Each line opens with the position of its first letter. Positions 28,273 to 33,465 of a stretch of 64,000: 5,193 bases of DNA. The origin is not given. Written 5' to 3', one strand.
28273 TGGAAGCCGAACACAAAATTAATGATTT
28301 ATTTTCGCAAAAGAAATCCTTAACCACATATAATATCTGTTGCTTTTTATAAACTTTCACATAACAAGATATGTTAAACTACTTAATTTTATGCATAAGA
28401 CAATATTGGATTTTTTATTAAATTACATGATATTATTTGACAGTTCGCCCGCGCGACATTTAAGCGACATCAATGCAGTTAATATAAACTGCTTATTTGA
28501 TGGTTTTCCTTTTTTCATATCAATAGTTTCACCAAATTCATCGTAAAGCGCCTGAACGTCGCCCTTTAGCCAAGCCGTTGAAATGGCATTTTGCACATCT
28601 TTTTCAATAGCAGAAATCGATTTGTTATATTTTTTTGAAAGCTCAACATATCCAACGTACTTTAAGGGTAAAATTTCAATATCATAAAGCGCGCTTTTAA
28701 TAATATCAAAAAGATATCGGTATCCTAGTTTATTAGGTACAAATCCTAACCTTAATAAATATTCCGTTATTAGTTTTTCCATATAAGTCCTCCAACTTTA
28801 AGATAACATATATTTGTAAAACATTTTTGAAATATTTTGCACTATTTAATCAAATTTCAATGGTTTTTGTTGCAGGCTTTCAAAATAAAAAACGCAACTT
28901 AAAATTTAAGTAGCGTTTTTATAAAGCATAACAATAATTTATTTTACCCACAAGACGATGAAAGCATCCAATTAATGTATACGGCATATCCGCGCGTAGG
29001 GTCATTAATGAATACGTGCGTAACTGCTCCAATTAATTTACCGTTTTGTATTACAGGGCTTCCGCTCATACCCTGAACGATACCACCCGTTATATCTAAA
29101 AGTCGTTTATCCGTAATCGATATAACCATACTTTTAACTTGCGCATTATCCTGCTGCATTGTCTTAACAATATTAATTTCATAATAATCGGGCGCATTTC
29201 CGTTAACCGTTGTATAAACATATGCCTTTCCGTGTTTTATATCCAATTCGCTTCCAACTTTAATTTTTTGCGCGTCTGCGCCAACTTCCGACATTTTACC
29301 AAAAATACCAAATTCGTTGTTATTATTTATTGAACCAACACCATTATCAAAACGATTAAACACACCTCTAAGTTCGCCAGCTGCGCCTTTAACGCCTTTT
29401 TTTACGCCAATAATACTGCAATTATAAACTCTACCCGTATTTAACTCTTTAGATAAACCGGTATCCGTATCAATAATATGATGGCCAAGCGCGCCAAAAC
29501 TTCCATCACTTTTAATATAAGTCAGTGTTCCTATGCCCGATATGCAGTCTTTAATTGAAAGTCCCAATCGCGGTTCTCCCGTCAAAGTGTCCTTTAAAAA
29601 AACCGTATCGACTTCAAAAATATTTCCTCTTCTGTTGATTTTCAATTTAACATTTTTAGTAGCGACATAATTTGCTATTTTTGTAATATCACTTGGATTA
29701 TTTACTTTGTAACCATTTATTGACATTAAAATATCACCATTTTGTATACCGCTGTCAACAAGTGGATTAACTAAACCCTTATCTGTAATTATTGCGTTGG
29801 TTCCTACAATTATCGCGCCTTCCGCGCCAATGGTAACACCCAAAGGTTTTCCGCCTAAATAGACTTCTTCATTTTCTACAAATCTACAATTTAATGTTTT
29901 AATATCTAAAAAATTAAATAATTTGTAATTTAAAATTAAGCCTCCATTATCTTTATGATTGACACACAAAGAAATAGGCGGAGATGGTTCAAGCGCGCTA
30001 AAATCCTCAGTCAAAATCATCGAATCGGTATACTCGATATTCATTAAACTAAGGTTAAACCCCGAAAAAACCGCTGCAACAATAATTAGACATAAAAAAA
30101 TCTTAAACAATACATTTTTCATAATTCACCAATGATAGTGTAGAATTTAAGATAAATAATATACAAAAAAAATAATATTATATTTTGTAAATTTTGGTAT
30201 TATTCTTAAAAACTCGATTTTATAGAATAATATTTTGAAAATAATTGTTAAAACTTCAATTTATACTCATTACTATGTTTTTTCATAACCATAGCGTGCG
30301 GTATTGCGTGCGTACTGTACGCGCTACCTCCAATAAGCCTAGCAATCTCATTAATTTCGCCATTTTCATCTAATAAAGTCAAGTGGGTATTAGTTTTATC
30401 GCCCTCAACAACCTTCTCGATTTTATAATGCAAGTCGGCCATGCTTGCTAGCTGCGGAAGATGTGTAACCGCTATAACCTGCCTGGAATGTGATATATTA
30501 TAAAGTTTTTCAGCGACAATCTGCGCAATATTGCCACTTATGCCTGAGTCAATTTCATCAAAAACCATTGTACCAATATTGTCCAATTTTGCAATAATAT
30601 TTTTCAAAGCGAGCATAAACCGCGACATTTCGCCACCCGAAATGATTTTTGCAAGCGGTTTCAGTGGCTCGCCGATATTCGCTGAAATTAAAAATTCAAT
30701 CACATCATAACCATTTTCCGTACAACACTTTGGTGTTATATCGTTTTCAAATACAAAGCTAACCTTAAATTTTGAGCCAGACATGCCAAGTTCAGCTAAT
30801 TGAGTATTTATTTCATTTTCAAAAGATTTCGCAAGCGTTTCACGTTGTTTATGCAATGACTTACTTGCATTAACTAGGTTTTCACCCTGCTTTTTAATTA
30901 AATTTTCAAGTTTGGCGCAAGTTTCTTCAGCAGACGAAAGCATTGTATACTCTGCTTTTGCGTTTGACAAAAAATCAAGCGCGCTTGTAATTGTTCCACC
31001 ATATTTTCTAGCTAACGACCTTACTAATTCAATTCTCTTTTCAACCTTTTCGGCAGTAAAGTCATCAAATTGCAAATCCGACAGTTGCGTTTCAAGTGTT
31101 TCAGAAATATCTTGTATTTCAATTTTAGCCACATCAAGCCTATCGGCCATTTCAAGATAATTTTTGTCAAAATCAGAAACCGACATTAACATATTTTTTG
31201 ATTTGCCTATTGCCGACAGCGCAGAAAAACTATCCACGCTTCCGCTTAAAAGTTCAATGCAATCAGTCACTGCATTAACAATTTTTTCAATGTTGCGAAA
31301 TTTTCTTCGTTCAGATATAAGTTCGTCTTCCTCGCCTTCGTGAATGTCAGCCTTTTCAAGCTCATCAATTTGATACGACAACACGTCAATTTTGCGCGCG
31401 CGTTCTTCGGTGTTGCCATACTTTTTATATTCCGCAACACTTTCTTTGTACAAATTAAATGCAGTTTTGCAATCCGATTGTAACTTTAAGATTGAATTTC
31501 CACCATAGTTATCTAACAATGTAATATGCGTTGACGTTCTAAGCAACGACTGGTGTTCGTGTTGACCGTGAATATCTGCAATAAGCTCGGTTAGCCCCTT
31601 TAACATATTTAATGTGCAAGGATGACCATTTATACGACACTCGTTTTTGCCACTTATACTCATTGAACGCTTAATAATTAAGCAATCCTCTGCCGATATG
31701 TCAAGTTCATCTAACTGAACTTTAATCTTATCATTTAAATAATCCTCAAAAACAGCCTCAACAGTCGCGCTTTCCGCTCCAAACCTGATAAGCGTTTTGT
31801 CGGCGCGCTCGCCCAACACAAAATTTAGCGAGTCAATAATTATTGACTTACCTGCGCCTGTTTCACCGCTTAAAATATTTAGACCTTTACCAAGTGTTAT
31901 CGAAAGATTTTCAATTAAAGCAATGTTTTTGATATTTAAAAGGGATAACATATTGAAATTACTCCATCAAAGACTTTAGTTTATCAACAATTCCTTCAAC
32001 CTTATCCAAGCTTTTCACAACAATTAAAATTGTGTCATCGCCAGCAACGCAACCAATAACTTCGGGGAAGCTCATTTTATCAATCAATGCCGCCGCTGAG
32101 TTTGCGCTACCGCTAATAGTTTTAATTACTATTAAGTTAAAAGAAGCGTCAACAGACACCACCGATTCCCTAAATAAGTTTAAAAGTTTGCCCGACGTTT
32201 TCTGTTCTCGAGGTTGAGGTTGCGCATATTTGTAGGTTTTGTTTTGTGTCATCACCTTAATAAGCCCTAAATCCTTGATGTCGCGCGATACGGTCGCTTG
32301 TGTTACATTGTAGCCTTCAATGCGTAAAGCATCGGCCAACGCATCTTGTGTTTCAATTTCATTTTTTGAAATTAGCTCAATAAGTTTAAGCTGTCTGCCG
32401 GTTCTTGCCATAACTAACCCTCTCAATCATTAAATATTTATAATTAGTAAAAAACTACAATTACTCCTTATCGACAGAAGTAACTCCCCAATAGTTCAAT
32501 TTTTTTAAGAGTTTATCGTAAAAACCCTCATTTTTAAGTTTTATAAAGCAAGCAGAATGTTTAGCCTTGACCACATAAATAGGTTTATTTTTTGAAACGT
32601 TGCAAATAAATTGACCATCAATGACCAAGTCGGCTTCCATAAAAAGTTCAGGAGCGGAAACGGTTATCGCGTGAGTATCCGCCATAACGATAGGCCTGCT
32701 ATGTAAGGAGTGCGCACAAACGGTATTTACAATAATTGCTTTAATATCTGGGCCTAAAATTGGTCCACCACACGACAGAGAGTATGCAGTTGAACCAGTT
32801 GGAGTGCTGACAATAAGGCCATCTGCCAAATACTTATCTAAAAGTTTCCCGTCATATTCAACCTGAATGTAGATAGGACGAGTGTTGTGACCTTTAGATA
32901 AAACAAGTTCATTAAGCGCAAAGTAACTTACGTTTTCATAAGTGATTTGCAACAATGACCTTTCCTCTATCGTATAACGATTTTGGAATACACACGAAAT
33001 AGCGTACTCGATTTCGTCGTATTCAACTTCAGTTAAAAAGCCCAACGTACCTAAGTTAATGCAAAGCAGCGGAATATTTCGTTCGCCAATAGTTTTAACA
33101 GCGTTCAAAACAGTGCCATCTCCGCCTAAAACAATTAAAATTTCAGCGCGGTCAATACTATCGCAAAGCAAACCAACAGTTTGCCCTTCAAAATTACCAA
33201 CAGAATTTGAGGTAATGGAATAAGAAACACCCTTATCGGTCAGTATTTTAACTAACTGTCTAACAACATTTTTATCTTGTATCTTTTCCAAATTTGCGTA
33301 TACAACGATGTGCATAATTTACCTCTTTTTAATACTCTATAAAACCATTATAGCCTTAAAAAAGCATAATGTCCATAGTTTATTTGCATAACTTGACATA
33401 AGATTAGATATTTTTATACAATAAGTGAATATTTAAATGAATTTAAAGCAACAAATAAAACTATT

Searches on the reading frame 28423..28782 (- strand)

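Call 40: search_protein_families(library=pfam, proteins=[window:28423-28782:-], max_evalue=0.01)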
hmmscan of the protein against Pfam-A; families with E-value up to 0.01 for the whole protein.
window:28423-28782:- (119 aa): 1 family
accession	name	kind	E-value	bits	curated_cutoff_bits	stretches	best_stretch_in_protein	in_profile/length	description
PF08769.17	Spo0A_C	-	2.3e-18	66.6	25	1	5-103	1-100/104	Sporulation initiation factor Spo0A C terminal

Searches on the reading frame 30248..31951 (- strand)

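Call 6: search_protein_families(library=pfam, proteins=[window:30248-31951:-], max_evalue=0.01)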
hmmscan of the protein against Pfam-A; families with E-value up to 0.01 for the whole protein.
window:30248-31951:- (567 aa): 6 families
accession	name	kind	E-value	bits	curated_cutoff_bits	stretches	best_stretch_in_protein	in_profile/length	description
PF02463.25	SMC_N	-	5.4e-20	72.2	40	1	6-516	9-216/220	RecF/RecN/SMC N terminal domain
PF13476.12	AAA_23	-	2.8e-11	44.9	27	1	5-216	2-177/201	AAA domain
PF13175.12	AAA_15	-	2.5e-05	24.5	32.1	1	1-501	1-373/374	AAA ATPase domain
PF13304.12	AAA_21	-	0.00057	20.5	27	0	460-501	260-302/304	AAA domain, putative AbiEii toxin, Type IV TA system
PF25368.1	PUB10_N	-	0.0029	18.7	32.6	1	212-312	18-118/124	PUB10-like, N-terminal domain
PF13555.12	AAA_29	-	0.0033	17.6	27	1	22-46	22-46/61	P-loop containing region of AAA domain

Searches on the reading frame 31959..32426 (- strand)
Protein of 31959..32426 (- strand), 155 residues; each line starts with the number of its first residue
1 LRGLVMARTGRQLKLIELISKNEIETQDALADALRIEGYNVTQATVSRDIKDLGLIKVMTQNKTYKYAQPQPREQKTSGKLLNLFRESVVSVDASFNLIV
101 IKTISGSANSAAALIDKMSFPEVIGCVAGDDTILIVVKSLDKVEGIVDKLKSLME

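Call 6: search_protein_families(library=pfam, proteins=[window:31959-32426:-], max_evalue=0.01)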
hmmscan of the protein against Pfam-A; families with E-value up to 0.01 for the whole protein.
window:31959-32426:- (155 aa): 2 families
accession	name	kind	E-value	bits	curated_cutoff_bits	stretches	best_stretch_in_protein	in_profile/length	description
PF02863.23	Arg_repressor_C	-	3e-26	91.5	25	1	85-151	1-67/68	Arginine repressor, C-terminal domain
PF01316.27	Arg_repressor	-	2.6e-21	75.6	27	1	6-71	1-66/70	Arginine repressor, DNA binding domain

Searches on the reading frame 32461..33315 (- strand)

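Call 6: search_protein_families(library=pfam, proteins=[window:32461-33315:-], max_evalue=0.01)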
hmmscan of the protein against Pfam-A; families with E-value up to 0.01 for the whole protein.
window:32461-33315:- (284 aa): 3 families
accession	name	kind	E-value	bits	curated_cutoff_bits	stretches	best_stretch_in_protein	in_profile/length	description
PF20143.4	NAD_kinase_C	-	3.9e-31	107.8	23.7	1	134-259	1-125/126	ATP-NAD kinase C-terminal domain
PF01513.26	NAD_kinase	-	1.8e-15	57.8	25.5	1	46-114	62-130/130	ATP-NAD kinase N-terminal domain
PF00781.29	DAGK_cat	-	3.5e-06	27.1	23.6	1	14-91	15-92/125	Diacylglycerol kinase catalytic domain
